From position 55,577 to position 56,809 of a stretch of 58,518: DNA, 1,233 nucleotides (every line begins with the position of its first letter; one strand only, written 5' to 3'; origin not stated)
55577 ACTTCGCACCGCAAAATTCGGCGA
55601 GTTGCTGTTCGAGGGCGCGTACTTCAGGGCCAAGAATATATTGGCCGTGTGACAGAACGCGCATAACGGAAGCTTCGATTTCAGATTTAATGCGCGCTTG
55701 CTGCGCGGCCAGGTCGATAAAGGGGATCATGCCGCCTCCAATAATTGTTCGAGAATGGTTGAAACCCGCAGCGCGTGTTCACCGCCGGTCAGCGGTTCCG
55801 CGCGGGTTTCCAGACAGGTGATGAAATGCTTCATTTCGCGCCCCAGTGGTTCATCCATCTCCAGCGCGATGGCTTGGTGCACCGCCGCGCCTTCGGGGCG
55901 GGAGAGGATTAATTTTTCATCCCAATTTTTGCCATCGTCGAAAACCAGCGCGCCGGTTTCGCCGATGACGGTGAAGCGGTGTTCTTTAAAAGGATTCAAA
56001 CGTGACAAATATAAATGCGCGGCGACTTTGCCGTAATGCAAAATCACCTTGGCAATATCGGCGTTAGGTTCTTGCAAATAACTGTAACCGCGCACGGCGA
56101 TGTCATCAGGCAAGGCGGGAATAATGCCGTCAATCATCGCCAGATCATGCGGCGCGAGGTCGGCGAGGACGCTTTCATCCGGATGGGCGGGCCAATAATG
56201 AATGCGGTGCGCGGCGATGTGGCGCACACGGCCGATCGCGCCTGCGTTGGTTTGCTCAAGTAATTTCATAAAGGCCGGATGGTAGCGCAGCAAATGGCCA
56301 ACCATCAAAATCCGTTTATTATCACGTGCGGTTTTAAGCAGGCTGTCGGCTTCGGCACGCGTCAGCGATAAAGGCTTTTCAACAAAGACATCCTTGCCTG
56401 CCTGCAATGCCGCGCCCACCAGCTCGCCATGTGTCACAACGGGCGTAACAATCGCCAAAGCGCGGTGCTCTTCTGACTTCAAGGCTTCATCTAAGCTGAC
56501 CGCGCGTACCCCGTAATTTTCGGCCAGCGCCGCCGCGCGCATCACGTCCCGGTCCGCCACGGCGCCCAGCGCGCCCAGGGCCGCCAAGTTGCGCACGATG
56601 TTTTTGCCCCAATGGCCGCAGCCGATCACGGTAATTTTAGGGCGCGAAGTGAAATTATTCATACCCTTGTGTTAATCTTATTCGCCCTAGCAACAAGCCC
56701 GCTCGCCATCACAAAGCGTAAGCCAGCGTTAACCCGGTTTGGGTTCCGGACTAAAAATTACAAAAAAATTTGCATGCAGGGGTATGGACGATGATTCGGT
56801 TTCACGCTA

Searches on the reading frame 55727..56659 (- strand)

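Call 24: search_protein_families(library=pfam, proteins=[window:55727-56659:-], max_evalue=0.001)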
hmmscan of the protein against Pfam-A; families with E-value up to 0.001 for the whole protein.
window:55727-56659:- (310 aa): 5 families
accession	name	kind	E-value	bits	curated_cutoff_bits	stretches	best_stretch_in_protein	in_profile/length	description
PF01408.29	GFO_IDH_MocA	-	2.9e-21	76.8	24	1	8-122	2-120/120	Oxidoreductase family, NAD-binding Rossmann fold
PF22725.1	GFO_IDH_MocA_C3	-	4.9e-11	43.1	27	1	132-238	3-123/124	GFO/IDH/MocA C-terminal domain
PF02894.22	GFO_IDH_MocA_C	-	1.3e-05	25.5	22.9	1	139-309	6-209/218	Oxidoreductase family, C-terminal alpha/beta domain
PF03807.23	F420_oxidored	-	2.4e-05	25.3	21.6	1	8-64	1-61/94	NADP oxidoreductase coenzyme F420-dependent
PF01488.26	Shikimate_DH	-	0.0002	21.9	24.3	1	6-60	12-70/138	Shikimate / quinate 5-dehydrogenase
